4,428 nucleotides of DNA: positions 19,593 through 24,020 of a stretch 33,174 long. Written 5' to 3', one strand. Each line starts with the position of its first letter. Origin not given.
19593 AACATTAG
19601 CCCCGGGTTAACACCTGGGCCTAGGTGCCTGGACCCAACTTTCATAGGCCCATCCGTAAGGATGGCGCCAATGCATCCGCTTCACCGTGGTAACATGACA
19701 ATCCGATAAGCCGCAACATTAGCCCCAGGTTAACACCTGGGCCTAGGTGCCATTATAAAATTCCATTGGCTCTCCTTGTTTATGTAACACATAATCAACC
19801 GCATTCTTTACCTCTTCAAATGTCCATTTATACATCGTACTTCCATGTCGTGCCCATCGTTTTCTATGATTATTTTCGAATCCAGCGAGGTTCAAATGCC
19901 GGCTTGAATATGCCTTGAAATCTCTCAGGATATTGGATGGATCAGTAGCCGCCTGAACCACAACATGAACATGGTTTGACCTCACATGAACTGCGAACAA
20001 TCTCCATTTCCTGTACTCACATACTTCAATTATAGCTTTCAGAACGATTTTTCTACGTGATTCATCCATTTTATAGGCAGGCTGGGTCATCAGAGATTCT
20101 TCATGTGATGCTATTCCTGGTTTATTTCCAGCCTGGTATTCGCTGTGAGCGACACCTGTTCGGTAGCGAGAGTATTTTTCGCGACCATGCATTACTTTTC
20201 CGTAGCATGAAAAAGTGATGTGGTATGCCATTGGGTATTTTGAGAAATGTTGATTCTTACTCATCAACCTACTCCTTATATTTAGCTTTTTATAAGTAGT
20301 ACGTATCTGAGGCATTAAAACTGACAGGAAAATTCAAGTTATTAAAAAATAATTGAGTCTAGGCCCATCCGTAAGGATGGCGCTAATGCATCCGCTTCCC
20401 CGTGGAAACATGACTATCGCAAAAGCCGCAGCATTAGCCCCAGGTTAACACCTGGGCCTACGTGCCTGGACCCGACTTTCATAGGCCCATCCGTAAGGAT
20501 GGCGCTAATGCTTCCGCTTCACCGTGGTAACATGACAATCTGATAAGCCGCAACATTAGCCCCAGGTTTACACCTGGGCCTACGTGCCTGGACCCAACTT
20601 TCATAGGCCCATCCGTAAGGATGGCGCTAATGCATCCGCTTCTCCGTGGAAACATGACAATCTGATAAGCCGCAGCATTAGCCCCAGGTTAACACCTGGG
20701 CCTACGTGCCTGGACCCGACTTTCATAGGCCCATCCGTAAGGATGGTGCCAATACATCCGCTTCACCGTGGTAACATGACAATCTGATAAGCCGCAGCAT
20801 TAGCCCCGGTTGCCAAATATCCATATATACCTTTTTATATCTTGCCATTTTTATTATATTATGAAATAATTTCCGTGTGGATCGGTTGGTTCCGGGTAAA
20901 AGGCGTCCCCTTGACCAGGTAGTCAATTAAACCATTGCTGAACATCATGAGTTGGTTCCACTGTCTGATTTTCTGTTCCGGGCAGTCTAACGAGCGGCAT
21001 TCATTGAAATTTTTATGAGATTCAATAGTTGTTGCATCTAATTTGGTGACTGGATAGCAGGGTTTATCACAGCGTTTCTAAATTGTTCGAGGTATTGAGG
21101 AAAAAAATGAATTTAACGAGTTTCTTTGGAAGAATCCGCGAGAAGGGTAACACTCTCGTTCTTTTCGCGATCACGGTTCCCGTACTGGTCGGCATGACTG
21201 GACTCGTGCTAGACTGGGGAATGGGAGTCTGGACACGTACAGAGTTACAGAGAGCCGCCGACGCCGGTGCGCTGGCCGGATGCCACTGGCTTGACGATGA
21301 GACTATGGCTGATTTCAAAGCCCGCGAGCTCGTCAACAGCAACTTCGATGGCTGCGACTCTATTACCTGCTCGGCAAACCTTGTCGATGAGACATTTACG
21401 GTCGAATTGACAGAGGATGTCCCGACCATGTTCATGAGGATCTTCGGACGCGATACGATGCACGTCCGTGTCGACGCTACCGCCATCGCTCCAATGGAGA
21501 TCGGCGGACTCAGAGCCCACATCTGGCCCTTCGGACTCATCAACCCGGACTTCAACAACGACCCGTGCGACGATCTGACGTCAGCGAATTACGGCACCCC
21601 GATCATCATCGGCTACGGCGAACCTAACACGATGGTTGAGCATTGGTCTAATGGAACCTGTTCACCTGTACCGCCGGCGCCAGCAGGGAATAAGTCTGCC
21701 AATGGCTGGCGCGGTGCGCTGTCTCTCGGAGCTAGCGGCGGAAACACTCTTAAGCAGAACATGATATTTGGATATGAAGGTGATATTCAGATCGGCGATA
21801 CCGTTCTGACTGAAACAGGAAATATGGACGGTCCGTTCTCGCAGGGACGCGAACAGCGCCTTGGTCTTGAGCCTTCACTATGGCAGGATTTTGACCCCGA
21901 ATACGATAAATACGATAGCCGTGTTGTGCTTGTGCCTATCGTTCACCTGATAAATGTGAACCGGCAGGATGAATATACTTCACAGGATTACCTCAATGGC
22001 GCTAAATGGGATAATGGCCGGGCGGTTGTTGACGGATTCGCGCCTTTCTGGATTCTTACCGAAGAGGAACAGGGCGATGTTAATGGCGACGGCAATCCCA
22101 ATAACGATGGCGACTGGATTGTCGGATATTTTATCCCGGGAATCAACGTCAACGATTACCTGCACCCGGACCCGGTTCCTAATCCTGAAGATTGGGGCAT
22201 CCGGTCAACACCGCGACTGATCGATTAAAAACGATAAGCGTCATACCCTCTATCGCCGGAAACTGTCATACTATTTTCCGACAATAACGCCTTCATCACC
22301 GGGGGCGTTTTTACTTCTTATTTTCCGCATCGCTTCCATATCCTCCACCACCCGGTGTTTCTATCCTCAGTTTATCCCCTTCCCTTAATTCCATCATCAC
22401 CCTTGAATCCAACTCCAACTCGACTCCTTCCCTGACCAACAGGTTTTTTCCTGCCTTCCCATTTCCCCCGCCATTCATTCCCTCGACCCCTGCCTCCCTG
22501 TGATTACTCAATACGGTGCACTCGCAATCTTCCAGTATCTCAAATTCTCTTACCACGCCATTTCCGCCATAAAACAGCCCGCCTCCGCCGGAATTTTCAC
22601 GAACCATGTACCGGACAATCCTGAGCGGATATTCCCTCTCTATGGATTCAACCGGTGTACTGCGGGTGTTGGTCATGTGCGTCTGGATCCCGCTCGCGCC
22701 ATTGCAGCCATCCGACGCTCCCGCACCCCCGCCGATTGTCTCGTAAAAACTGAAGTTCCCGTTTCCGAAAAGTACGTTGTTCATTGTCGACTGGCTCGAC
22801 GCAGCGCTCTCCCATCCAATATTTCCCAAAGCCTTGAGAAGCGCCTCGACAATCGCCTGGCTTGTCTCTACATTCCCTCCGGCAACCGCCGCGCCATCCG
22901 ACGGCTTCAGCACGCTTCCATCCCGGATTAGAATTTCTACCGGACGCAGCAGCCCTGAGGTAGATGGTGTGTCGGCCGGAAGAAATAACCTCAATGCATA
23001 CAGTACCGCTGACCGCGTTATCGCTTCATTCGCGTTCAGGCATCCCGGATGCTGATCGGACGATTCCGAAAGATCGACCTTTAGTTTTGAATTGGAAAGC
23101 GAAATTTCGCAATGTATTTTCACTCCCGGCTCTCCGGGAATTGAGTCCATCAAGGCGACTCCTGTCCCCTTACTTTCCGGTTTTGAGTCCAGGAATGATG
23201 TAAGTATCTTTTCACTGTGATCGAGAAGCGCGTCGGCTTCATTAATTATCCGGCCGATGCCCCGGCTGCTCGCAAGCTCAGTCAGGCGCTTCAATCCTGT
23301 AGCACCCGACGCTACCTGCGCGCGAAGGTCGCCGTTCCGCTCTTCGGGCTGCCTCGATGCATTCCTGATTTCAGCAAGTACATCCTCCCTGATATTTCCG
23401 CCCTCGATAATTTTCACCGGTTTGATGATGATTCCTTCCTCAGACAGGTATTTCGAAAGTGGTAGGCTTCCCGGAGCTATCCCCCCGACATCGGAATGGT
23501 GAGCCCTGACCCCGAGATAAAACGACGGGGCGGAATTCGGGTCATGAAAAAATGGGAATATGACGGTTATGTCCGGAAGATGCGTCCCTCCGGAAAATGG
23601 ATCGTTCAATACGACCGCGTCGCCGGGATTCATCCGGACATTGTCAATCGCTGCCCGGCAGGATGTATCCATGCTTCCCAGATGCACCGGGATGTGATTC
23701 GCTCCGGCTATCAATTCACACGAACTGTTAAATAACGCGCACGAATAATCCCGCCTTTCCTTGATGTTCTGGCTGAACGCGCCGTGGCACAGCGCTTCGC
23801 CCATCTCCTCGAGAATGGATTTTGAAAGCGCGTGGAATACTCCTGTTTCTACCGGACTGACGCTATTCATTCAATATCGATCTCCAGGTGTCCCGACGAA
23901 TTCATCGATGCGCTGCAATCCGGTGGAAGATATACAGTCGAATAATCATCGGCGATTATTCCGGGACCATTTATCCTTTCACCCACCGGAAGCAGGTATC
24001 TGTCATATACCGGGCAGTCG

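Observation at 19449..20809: RAYT-like Y1 transposase gene inside a same-orientation tandem array of 122-bp multi-hairpin repeats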

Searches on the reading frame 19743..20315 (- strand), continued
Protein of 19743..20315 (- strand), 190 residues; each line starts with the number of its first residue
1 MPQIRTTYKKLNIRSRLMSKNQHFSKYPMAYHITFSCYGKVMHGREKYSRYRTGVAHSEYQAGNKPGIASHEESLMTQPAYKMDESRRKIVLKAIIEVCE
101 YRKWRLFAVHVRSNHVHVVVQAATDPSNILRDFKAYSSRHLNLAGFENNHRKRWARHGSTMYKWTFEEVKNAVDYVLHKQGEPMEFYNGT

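Call 39: predict_structure(alignment_id=A3)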
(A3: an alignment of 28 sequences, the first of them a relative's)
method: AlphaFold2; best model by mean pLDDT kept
length: 173 residues; sequences in the alignment: 28
mean_pLDDT: 83.8   pTM: 0.79
mean pLDDT of the five models: 83.8, 83.8, 83.2, 82.6, 81.5
residues with pLDDT >= 90: 112; 70-90: 28; 50-70: 10; < 50: 23
segments of 3 or more residues with pLDDT < 50: 25-46
pLDDT, mean of each block of 10 residues (from residue 1): 66 96 55 35 49 78 94 98 98 96 97 98 96 91 96 96 86 81
secondary structure, 60 per line:
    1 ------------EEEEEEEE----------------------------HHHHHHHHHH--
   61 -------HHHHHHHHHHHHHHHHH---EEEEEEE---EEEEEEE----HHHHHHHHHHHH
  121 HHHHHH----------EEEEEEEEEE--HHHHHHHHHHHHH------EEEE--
elements in order: E13-20 H49-58 H68-84 E88-94 E98-104 H109-126 E137-146 H149-161 E168-171

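Call 43: fold_search(model_id=the predicted structure, library=pdb)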
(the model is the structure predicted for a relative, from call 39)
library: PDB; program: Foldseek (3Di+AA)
matches with E <= 10: 995; with E <= 0.001: 15
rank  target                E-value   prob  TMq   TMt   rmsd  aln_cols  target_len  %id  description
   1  4er8_A                1.3e-05  1.00  0.49  0.51   8.8       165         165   15  Structure of the REP associates tyrosine transposase bound to a REP hairpin (released 2012-08-15)
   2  2f4f_A                6.3e-05  1.00  0.46  0.59  14.8       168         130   17  Crystal structure of IS200 transposase (released 2005-12-13)
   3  2vjv_A                1.3e-04  1.00  0.42  0.55   9.0       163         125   15  Crystal structure of the IS608 transposase in complex with left end 26-mer DNA hairpin and a 6-mer DNA representing th (released 2008-02-19)
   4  2vhg_A                2.0e-04  1.00  0.41  0.55   7.8       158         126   15  Crystal Structure of the ISHp608 Transposase in Complex with Right End 31-mer DNA (released 2008-02-19)
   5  6fi8_B                2.2e-04  1.00  0.41  0.54   9.4       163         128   15  Crystal structure of the IS608 transposase in complex with left end 29-mer DNA hairpin and a 6-mer DNA representing th (released 2018-03-28)
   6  2vih_B                2.2e-04  1.00  0.41  0.53  11.2       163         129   15  CRYSTAL STRUCTURE OF THE IS608 TRANSPOSASE IN COMPLEX WITH Left END 26-MER DNA (released 2008-02-19)
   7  2vhg_B                2.4e-04  1.00  0.42  0.55   8.3       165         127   16  Crystal Structure of the ISHp608 Transposase in Complex with Right End 31-mer DNA (released 2008-02-19)
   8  2a6m_A                3.0e-04  1.00  0.43  0.56  11.7       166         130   16  Crystal Structure of the ISHp608 Transposase (released 2005-10-25)
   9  2xma_B                4.3e-04  1.00  0.44  0.55  11.1       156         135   12  DEINOCOCCUS RADIODURANS ISDRA2 TRANSPOSASE RIGHT END DNA COMPLEX (released 2010-10-13)
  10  2vic_A                4.6e-04  1.00  0.41  0.46  13.3       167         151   14  CRYSTAL STRUCTURE OF THE ISHP608 TRANSPOSASE IN COMPLEX with Left end 26- mer DNA and manganese (released 2008-02-19)
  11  2ec2_E                5.2e-04  1.00  0.48  0.63   9.6       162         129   15  Crystal structure of transposase from Sulfolobus tokodaii (released 2007-02-27)
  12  2ec2_A                5.9e-04  1.00  0.45  0.58  11.8       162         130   16  Crystal structure of transposase from Sulfolobus tokodaii (released 2007-02-27)
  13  2ec2_F                6.2e-04  1.00  0.46  0.60  10.5       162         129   15  Crystal structure of transposase from Sulfolobus tokodaii (released 2007-02-27)
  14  2a6o_A                6.6e-04  1.00  0.42  0.47  12.6       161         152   14  Crystal Structure of the ISHp608 Transposase in Complex with Stem-loop DNA (released 2005-10-25)
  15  2xo6_D                9.5e-04  1.00  0.43  0.57  11.1       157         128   12  DEINOCOCCUS RADIODURANS ISDRA2 TRANSPOSASE Y132F MUTANT COMPLEXED WITH LEFT END RECOGNITION AND CLEAVAGE SITE (released 2010-10-13)
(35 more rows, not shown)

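Call 52: find_encoding_contigs(protein=P0002, flank=3000, max_places=3)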
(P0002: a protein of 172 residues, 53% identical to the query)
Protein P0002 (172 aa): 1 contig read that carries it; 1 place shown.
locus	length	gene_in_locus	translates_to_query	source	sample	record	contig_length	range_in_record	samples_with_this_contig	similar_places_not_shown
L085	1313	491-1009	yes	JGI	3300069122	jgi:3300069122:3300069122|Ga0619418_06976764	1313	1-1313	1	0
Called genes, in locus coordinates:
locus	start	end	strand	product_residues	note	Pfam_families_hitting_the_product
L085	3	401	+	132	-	?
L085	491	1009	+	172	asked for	PF01797:Y1_Tnp (weak)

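Call 53: find_encoding_contigs(protein=P0005, flank=3000, max_places=3)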
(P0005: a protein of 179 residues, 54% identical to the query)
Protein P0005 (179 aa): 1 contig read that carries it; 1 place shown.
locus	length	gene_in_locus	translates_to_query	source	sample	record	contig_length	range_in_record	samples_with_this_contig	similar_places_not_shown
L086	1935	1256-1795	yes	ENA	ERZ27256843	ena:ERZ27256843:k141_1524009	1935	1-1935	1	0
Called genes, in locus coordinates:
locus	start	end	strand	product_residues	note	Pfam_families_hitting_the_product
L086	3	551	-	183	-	?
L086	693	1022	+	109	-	PF07883:Cupin_2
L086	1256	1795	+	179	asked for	PF01797:Y1_Tnp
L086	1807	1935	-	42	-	?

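Call 54: find_encoding_contigs(protein=P0008, flank=3000, max_places=3)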
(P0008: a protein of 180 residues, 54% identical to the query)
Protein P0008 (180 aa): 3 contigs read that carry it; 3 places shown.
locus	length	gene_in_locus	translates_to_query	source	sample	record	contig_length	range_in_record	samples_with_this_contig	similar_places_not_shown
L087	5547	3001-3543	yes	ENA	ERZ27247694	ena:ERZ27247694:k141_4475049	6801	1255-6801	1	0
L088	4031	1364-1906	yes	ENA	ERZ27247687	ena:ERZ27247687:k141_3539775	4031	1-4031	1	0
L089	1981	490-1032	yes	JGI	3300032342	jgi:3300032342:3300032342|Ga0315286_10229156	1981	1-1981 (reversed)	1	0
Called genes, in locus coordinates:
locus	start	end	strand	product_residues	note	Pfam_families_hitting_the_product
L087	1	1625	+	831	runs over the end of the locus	PF02190:LON_substr_bdg, PF00004:AAA, PF07728:AAA_5 (weak), PF22667:Lon_lid, PF05362:Lon_C, PF13541:ChlI (weak)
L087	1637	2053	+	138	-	PF00011:HSP20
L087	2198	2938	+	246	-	-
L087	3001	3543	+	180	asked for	PF01797:Y1_Tnp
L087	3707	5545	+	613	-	?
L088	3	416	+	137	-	?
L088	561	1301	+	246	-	-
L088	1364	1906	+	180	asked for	PF01797:Y1_Tnp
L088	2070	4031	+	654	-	?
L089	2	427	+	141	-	?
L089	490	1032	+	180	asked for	PF01797:Y1_Tnp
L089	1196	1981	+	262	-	?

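Call 55: find_encoding_contigs(protein=P0006, flank=3000, max_places=3)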
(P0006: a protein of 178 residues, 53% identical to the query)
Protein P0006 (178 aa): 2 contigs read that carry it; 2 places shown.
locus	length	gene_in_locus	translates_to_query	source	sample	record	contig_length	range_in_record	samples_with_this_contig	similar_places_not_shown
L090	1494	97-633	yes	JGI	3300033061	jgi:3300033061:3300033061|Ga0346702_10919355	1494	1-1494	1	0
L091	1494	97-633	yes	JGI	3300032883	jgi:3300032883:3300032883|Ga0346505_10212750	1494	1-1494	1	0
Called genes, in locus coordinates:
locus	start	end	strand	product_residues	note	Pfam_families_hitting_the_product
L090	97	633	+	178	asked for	PF01797:Y1_Tnp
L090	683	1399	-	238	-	-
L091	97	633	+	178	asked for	PF01797:Y1_Tnp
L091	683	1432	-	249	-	-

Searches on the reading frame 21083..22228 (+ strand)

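Call 12: search_protein_families(library=pfam, proteins=[window:21083-22228:+], max_evalue=0.001)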
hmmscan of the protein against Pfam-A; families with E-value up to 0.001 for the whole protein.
window:21083-22228:+ (381 aa): 2 families
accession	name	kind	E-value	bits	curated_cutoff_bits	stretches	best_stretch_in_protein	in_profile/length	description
PF13400.11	Tad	-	1.8e-10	41.4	22.3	1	22-66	1-44/47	Putative Flp pilus-assembly TadE/G-like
PF07811.17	TadE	-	5.6e-06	26.8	22.9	1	28-63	7-42/43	TadE-like protein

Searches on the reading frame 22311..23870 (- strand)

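Call 12: search_protein_families(library=pfam, proteins=[window:22311-23870:-], max_evalue=0.001)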
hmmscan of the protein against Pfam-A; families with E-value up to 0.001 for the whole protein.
window:22311-23870:- (519 aa): 1 family
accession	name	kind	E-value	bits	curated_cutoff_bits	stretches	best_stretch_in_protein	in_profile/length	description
PF02538.19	Hydantoinase_B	-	3.9e-161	537.5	26.8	1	6-513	2-518/519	Hydantoinase B/oxoprolinase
